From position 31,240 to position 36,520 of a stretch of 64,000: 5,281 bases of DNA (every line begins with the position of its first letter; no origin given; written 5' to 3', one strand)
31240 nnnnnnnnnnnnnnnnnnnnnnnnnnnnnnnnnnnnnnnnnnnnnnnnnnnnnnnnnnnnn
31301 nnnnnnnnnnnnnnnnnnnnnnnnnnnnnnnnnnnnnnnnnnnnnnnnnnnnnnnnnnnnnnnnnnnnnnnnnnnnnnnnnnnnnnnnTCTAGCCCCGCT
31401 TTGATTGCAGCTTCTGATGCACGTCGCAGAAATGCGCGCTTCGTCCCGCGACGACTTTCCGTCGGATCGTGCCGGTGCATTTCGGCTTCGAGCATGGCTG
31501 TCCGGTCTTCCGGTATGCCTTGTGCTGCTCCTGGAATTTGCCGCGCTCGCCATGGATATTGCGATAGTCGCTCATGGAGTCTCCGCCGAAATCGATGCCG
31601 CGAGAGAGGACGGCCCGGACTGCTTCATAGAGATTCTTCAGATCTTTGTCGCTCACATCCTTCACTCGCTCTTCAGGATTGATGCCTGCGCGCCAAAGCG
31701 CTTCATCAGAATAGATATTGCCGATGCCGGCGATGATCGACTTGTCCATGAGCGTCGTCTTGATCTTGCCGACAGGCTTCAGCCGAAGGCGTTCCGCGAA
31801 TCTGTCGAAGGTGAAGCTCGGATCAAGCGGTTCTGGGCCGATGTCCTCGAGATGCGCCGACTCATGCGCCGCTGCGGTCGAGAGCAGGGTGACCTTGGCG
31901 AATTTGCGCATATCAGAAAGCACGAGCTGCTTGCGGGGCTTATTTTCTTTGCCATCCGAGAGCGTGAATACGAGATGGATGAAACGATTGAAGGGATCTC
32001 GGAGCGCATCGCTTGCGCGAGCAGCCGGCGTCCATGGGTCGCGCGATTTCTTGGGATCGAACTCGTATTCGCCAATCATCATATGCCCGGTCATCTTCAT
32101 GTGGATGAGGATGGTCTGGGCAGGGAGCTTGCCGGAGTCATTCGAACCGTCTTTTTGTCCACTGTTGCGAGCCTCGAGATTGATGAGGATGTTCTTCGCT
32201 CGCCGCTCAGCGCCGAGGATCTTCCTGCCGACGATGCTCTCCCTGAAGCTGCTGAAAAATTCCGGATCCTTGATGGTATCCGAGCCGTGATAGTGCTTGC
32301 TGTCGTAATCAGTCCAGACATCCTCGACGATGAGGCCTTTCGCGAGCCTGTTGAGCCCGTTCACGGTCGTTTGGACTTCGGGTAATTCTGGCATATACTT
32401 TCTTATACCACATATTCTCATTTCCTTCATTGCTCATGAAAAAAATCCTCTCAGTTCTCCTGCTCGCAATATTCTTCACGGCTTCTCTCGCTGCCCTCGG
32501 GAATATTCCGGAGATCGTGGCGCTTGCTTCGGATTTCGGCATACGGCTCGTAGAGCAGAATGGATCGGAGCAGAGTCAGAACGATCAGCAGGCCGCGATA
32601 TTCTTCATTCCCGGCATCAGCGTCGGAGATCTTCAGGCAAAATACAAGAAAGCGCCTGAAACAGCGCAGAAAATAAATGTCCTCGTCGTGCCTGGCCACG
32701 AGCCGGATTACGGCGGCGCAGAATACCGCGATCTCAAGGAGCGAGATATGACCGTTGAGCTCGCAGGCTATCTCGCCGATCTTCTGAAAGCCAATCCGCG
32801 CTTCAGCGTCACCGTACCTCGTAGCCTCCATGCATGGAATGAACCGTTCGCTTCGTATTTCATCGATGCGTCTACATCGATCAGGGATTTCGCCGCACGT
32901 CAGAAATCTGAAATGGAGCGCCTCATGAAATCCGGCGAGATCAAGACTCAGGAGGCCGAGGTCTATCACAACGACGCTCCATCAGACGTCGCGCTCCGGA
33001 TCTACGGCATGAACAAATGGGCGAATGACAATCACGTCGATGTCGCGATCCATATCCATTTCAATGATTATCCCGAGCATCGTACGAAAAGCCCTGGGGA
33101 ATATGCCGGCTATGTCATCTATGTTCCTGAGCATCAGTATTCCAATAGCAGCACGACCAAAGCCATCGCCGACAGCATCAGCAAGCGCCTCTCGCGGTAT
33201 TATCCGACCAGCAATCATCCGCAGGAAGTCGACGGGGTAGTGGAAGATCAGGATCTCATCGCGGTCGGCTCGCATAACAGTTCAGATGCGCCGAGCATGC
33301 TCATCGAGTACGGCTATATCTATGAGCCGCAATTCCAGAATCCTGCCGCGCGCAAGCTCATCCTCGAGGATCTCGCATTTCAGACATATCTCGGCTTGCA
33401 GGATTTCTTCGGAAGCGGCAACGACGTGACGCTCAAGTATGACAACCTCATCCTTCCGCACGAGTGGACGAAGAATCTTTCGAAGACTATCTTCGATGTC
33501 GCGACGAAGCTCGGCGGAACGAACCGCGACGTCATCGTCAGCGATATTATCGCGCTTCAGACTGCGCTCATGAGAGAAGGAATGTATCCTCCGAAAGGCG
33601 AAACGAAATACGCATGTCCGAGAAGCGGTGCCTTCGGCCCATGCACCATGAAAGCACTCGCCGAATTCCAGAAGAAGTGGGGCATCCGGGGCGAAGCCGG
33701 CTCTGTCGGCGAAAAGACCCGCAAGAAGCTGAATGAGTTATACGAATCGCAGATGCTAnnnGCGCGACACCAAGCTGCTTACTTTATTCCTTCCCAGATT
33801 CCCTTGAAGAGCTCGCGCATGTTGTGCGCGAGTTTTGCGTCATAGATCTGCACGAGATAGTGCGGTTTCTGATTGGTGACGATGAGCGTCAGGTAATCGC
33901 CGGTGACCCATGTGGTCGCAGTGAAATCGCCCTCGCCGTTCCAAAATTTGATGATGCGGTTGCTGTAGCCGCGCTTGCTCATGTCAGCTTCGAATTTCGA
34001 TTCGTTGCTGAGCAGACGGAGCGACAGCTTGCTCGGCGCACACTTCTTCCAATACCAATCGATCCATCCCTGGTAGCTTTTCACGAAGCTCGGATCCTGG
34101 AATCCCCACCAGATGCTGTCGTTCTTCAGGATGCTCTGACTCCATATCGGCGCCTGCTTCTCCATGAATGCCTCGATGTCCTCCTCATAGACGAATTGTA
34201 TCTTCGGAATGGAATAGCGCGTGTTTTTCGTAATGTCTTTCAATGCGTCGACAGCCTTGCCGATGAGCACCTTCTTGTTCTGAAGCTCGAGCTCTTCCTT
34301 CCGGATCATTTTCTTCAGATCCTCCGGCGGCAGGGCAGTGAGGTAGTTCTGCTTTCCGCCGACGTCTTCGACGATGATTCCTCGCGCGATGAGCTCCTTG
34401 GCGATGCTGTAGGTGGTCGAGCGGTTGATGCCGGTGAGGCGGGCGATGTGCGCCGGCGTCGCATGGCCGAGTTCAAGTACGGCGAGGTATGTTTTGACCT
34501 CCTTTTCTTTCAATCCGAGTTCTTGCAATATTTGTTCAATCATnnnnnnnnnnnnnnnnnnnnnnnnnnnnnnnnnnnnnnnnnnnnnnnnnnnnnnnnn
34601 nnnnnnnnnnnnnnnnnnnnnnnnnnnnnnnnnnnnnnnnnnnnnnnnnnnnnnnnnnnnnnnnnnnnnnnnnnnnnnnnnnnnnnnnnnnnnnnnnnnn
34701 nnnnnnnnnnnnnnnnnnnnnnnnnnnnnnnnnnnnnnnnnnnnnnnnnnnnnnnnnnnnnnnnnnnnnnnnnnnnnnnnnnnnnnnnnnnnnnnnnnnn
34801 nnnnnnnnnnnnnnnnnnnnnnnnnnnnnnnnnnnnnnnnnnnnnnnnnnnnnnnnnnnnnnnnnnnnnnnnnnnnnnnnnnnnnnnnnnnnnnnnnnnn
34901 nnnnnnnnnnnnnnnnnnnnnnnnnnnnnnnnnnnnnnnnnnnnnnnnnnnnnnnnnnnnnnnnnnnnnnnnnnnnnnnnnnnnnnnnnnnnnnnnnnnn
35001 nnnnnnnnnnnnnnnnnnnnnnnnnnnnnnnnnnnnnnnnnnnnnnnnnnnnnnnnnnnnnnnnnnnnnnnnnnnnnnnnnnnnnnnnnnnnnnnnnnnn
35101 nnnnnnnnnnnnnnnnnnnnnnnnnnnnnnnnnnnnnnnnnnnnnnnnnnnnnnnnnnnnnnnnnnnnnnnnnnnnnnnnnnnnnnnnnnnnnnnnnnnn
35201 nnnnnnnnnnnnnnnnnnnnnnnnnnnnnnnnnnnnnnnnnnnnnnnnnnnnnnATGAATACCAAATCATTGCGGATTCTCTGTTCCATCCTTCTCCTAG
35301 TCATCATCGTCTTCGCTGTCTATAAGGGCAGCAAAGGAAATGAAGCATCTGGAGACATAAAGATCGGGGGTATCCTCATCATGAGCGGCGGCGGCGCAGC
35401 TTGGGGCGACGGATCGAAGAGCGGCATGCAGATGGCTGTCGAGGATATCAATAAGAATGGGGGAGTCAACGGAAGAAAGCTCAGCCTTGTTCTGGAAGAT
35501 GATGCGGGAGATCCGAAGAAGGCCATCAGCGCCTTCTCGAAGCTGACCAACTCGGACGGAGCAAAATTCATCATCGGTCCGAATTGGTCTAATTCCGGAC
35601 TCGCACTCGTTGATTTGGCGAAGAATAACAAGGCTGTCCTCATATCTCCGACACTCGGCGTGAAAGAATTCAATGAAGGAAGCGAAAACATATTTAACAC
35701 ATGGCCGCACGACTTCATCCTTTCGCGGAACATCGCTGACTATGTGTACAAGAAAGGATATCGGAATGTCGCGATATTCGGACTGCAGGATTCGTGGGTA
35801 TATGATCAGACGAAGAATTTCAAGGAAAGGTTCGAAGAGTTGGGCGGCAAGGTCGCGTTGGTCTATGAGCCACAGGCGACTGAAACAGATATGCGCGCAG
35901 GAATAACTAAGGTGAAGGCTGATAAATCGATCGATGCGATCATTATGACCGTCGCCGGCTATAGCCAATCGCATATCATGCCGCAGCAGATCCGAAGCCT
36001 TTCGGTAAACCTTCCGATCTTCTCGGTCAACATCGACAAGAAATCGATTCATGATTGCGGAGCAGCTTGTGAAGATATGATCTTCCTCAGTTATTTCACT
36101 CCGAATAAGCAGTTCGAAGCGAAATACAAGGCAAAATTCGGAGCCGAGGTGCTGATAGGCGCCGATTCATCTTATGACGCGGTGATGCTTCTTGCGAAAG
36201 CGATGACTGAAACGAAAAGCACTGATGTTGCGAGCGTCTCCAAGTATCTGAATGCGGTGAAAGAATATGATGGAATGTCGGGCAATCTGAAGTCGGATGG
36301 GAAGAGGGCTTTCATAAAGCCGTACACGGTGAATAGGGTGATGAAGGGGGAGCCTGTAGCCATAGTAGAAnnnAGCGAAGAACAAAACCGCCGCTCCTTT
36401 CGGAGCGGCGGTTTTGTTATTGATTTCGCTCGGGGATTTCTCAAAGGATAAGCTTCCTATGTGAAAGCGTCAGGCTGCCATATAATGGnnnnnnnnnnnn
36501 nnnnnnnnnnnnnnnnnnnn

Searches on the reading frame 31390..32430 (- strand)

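Call 17: search_protein_families(library=pfam, proteins=[window:31390-32430:-], max_evalue=0.001)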
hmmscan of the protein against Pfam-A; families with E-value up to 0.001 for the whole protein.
window:31390-32430:- (346 aa): 3 families
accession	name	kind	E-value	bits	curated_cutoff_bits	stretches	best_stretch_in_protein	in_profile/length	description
PF06831.19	H2TH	-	1.7e-24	86.1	34.7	1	197-288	1-91/93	Formamidopyrimidine-DNA glycosylase H2TH domain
PF01149.29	Fapy_DNA_glyco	-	2.1e-18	67.5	25.5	1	13-180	1-117/117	Formamidopyrimidine-DNA glycosylase N-terminal domain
PF05833.16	NFACT_N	-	3e-06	26.7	31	1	207-276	175-241/456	NFACT N-terminal and middle domains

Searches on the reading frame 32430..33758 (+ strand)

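Call 17: search_protein_families(library=pfam, proteins=[window:32430-33758:+], max_evalue=0.001)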
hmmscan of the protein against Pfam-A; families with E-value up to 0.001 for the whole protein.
window:32430-33758:+ (443 aa): 2 families
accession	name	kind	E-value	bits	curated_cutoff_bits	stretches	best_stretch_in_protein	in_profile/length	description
PF01520.23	Amidase_3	-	1.2e-14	55.1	27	1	172-301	38-150/174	N-acetylmuramoyl-L-alanine amidase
PF01471.23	PG_binding_1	-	7.4e-06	26.5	23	1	371-434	3-57/57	Putative peptidoglycan binding domain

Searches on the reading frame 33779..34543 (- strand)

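Call 17: search_protein_families(library=pfam, proteins=[window:33779-34543:-], max_evalue=0.001)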
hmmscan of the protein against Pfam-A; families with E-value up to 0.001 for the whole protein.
window:33779-34543:- (254 aa): 3 families
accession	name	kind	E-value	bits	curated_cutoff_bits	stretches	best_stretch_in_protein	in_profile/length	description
PF01978.25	TrmB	-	9.4e-13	48.3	25.6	1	6-74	1-68/68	Sugar-specific transcriptional regulator TrmB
PF12802.13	MarR_2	-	0.00019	22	27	1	21-58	12-53/61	MarR family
PF09339.16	HTH_IclR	-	0.00024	21.2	22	1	29-60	20-51/52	IclR helix-turn-helix domain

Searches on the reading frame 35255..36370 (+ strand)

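Call 17: search_protein_families(library=pfam, proteins=[window:35255-36370:+], max_evalue=0.001)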
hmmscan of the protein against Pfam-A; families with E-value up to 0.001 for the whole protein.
window:35255-36370:+ (372 aa): 3 families
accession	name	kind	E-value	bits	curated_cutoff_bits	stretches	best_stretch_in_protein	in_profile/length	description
PF13458.12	Peripla_BP_6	-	5.7e-54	184.5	31.7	1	35-362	2-338/343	Periplasmic binding protein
PF13433.12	Peripla_BP_5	-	1.6e-26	93.8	27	1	35-362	1-336/363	Periplasmic binding protein domain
PF01094.35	ANF_receptor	-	2.5e-24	86.4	25.4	1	56-352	4-339/353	Receptor family ligand binding region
